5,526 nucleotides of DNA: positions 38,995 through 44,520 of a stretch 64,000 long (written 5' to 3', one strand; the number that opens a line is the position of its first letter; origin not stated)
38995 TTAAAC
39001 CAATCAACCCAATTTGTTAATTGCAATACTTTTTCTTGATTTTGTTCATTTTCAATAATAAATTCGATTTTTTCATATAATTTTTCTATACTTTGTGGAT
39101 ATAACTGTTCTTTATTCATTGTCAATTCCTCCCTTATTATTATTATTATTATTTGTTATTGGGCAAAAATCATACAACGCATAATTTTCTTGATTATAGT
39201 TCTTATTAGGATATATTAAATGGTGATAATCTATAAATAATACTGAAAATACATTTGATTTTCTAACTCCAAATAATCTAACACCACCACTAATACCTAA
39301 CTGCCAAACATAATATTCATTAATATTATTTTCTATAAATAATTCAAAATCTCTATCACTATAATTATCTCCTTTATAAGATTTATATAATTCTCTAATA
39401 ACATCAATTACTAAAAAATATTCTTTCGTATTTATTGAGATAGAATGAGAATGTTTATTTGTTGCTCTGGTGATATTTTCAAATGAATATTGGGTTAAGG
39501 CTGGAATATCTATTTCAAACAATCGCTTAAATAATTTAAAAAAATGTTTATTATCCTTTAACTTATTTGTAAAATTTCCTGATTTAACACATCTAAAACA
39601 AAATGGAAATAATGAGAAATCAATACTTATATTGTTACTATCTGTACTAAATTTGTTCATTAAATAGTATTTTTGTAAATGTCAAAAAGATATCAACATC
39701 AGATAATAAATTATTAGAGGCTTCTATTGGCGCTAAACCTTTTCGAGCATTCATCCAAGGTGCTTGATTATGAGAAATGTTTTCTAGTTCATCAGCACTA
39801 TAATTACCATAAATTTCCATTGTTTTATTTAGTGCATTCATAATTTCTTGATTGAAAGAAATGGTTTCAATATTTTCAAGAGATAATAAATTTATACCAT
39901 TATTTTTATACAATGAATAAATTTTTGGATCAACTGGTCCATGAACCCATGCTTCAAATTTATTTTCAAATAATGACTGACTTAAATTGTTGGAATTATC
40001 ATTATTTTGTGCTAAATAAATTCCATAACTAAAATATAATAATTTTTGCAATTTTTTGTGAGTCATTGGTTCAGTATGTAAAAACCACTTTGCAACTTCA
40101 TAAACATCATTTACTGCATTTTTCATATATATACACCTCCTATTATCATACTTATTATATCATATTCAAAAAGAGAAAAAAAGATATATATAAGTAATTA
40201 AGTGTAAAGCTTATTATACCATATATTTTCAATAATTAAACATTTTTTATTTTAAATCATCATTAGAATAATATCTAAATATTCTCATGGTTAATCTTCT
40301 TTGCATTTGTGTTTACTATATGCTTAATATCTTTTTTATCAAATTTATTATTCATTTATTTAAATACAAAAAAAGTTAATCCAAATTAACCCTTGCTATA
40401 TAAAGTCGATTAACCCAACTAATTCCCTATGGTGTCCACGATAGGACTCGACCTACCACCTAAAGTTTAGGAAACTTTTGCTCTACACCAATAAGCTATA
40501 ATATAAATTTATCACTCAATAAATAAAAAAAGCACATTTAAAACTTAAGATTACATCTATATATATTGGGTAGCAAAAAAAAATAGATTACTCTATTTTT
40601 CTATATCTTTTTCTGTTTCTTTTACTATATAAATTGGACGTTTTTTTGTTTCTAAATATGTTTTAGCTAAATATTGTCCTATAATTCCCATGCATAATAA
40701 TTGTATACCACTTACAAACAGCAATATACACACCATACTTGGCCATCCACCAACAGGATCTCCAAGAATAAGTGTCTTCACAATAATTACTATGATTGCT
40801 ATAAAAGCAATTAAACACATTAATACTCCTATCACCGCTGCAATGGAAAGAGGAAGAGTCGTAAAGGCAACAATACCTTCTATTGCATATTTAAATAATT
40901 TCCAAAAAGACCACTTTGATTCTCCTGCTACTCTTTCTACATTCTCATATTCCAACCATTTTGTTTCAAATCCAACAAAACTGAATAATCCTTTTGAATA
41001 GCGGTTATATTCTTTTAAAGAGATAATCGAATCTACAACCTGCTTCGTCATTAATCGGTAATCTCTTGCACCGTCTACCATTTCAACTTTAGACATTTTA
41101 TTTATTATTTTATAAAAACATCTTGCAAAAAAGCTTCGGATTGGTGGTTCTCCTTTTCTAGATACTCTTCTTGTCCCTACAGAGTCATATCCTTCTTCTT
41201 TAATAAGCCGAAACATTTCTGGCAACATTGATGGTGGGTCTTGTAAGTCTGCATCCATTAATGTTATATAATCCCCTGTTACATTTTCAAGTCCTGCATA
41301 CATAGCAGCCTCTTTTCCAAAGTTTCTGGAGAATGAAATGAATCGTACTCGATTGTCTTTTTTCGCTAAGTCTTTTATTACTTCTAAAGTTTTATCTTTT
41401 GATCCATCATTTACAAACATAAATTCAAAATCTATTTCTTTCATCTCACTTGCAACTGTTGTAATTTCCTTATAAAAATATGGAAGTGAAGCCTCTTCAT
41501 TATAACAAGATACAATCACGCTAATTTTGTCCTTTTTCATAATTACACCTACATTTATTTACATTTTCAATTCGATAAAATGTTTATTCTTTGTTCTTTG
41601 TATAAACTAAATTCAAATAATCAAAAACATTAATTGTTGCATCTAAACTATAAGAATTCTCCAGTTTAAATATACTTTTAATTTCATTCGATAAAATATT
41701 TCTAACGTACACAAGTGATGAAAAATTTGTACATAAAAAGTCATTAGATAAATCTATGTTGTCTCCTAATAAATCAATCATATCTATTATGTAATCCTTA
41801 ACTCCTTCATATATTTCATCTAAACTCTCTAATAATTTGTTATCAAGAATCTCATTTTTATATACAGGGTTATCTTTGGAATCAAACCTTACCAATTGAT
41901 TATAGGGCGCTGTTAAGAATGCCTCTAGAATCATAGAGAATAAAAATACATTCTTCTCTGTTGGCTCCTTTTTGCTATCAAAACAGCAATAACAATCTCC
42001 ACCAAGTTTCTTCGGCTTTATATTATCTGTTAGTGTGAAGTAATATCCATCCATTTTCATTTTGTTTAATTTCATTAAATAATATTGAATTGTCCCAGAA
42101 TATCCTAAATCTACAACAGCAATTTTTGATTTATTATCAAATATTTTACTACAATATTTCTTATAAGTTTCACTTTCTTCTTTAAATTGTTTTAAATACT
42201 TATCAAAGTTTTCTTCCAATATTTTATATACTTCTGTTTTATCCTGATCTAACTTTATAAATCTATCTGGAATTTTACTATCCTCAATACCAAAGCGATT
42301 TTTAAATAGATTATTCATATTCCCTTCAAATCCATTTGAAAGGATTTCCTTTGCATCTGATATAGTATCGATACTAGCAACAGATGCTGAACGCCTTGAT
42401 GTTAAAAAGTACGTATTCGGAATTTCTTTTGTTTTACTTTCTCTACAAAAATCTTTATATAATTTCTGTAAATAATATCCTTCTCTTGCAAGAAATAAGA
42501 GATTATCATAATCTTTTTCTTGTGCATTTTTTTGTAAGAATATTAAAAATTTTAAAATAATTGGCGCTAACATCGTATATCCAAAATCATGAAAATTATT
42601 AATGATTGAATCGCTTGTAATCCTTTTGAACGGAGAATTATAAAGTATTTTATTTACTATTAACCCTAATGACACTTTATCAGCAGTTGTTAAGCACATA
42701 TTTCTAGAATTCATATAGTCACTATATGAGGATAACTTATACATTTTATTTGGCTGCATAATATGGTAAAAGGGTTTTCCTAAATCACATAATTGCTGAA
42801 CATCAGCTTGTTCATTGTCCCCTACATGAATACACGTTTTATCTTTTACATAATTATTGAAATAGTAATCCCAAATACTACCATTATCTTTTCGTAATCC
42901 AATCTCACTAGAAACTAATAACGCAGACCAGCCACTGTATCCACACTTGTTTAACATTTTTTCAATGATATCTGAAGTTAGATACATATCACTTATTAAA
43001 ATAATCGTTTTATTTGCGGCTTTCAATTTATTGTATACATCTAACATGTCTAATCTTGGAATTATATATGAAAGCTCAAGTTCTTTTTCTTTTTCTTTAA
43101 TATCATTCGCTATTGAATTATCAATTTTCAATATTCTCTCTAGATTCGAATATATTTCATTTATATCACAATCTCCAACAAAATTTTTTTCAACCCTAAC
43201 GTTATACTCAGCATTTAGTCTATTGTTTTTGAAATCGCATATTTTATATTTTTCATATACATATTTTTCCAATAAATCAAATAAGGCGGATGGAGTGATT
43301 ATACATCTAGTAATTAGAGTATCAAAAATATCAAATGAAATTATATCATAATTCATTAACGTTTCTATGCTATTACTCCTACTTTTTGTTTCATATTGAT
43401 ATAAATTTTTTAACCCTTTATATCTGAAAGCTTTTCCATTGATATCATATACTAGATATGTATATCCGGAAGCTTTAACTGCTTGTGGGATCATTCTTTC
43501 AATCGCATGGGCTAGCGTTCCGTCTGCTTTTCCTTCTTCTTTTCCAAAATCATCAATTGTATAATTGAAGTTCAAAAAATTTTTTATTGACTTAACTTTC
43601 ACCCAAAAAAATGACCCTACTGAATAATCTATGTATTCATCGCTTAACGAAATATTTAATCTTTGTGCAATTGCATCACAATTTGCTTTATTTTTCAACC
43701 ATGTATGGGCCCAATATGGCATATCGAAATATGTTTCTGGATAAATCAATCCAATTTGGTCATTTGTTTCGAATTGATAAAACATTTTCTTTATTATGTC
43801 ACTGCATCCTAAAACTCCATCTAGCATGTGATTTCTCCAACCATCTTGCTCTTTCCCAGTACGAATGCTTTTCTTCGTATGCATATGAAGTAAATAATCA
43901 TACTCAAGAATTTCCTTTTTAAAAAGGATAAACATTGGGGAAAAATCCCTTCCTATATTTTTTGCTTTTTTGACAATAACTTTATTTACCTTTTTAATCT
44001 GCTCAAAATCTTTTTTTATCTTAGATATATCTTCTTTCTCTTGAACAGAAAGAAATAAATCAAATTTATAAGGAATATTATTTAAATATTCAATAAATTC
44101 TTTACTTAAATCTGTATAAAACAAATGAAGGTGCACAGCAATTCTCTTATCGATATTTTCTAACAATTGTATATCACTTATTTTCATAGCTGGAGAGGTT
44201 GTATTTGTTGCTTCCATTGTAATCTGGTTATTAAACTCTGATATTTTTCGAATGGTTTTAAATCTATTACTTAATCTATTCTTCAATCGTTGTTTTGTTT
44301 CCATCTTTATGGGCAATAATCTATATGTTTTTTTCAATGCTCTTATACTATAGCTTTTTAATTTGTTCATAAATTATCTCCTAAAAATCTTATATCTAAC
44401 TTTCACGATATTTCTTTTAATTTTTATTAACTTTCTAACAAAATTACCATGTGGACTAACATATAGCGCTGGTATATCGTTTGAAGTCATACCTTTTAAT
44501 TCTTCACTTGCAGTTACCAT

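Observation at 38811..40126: Panacea (DUF4065/SocA-like) antitoxin gene coupled to two unrecognisable genes: candidate new PanA-associated toxin, possibly tripartite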

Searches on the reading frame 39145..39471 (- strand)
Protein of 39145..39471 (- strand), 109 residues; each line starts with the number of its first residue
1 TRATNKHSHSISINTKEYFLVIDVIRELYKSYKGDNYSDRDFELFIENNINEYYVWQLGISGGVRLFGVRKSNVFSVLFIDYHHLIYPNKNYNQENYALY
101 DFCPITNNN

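Call 82: search_solved_structures(query=A5, max_evalue=10, show_alignments=3)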
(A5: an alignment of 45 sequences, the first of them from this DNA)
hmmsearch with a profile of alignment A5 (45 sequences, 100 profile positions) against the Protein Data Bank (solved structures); distinct sequences matched with E-value up to 10: 1.
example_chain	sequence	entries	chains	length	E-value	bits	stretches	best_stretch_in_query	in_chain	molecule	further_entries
4bwv_A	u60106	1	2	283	0.54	13.9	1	61-96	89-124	PHOSPHOADENOSINE-PHOSPHOSULPHATE REDUCTASE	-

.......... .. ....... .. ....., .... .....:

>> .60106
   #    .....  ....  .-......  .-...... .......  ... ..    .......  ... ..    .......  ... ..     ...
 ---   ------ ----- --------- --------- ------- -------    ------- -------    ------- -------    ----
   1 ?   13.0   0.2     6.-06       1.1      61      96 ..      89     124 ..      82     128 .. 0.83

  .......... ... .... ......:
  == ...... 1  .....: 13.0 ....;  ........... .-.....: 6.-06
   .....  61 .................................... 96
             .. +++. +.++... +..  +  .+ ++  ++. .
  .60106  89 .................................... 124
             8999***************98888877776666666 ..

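Call 83: search_protein_families(library=pfam, alignment_id=A5, max_evalue=10)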
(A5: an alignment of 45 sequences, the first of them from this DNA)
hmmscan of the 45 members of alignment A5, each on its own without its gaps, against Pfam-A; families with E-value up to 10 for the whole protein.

A. member 1, seq(109 aa): 0 families

B. families by the number of members that match (of 45 scanned): 18 families
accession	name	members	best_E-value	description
PF24235.1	RHG29_45_N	2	0.11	Rho GTPase-activating protein 29/45 N-terminal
PF02735.22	Ku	1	0.00063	Ku70/Ku80 beta-barrel domain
PF24055.2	POL3_N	1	0.013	DNA polymerase delta catalytic subunit-like, N-terminal domain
PF04466.19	Terminase_3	1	0.035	Phage terminase large subunit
PF22278.2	DUF6958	1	0.037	Family of unknown function (DUF6958)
PF09737.14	Det1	1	0.039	De-etiolated protein 1 Det1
PF16298.10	DUF4940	1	0.041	Domain of unknown function (DUF4940)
PF00651.37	BTB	1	0.08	BTB/POZ domain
PF17601.7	DUF5497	1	0.087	Family of unknown function (DUF5497)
PF21963.2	TcdA1_RBD_2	1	0.1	TcdA1, receptor binding domain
PF10508.15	Proteasom_PSMB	1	0.11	Proteasome non-ATPase 26S subunit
PF13233.12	Complex1_LYR_2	1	0.12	Complex1_LYR-like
PF25318.1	WH_GDS1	1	0.13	GDS1 winged helix domain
PF05173.19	DapB_C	1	0.13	Dihydrodipicolinate reductase, C-terminus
PF22667.2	Lon_lid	1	0.15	Lon protease AAA+ ATPase lid domain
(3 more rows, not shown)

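Call 94: search_protein_families(library=phrogs, alignment_id=A5, max_evalue=1)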
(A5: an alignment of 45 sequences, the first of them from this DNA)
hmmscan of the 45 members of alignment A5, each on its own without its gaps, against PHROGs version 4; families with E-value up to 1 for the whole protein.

A. member 1, seq(109 aa): 3 families
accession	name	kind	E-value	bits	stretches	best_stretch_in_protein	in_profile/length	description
phrog_24206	-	unknown function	2.9e-08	35.1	1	52-102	113-167/173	-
phrog_16458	-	unknown function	0.0022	18.2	1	30-101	68-137/297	-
phrog_13064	-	unknown function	0.0039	18.5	1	16-52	30-67/74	-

B. families by the number of members that match (of 45 scanned): 51 families (the first 25 are shown)
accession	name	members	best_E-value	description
phrog_24206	-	45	8.2e-23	-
phrog_38762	-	8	0.0076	-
phrog_8366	-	4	0.016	-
phrog_7806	-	2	0.045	-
phrog_16458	-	1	0.0022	-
phrog_29017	-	1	0.0038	-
phrog_13064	-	1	0.0039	-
phrog_13727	-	1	0.0054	-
phrog_33605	-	1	0.007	-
phrog_27640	-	1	0.007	-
phrog_29119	-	1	0.0081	-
phrog_19873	-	1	0.015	-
phrog_26011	-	1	0.019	-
phrog_6473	-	1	0.021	-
phrog_30291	-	1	0.03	-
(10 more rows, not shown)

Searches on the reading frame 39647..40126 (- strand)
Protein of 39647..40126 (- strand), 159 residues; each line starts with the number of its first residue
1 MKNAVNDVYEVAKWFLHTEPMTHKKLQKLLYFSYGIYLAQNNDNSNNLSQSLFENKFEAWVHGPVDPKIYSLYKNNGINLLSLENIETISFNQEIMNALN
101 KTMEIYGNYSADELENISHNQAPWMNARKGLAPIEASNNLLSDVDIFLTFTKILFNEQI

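Call 3: search_protein_families(library=pfam, proteins=[window:39647-40126:-], max_evalue=1)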
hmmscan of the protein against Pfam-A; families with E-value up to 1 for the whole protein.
window:39647-40126:- (159 aa): 1 family
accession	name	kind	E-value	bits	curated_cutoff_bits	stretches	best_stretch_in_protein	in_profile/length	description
PF13274.11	SocA_Panacea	-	1.1e-15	59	25.7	1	26-124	1-112/113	Antitoxin SocA-like, Panacea domain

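Call 4: search_protein_families(library=padloc, proteins=[window:39647-40126:-], max_evalue=1)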
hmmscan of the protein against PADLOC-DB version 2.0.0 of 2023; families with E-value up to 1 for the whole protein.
window:39647-40126:- (159 aa): 0 families

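Call 5: search_protein_families(library=ncbifam, proteins=[window:39647-40126:-], max_evalue=1)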
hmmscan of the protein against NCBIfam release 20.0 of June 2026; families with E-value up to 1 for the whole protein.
window:39647-40126:- (159 aa): 1 family
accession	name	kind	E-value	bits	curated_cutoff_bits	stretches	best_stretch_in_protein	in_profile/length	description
NF047745.1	SocA_antitoxin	equivalog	5.9e-17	61.9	190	1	19-125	19-130/176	type VI toxin-antitoxin system SocA family antitoxin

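Call 6: search_protein_families(library=phrogs, proteins=[window:39647-40126:-], max_evalue=1)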
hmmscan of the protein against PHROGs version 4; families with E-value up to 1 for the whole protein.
window:39647-40126:- (159 aa): 3 families
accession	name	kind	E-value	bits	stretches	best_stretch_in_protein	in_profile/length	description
phrog_1281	-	unknown function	2.3e-36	126.3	1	1-154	3-154/195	-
phrog_10390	-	unknown function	1.6e-30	107.7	1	8-153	151-294/299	-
phrog_26167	-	unknown function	0.082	13.4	1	61-123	164-228/281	-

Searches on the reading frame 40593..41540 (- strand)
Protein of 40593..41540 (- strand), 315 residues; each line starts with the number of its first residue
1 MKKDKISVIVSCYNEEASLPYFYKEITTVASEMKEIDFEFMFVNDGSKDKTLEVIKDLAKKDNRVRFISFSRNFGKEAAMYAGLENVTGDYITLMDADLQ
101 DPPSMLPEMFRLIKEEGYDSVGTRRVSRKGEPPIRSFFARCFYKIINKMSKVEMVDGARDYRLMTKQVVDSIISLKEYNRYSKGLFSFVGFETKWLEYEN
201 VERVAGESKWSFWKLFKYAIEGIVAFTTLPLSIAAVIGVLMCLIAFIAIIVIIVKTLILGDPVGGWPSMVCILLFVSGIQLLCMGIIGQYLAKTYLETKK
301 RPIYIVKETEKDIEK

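Call 78: search_protein_families(library=pfam, proteins=[window:40593-41540:-], max_evalue=0.01)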
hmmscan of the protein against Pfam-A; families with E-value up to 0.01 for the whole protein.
window:40593-41540:- (315 aa): 3 families
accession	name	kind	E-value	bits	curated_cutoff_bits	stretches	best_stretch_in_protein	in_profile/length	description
PF00535.33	Glycos_transf_2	-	6.6e-34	117.7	23.3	1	7-171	1-166/168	Glycosyl transferase family 2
PF13641.12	Glyco_tranf_2_3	-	7e-12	46.3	27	1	6-131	3-129/230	Glycosyltransferase like family 2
PF10111.15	Glyco_tranf_2_2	-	1.2e-08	35.2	27.3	1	7-114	1-107/276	Glycosyltransferase like family 2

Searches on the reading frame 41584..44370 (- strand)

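Call 78: search_protein_families(library=pfam, proteins=[window:41584-44370:-], max_evalue=0.01)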
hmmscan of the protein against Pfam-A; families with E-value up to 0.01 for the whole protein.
window:41584-44370:- (928 aa): 2 families
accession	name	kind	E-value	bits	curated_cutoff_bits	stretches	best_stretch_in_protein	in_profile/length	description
PF05045.17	RgpF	-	6.4e-50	170.7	25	1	66-303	261-503/503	Rhamnan synthesis protein F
PF14966.11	DNA_repr_REX1B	-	0.0044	18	24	1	702-744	4-44/94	DNA repair REX1-B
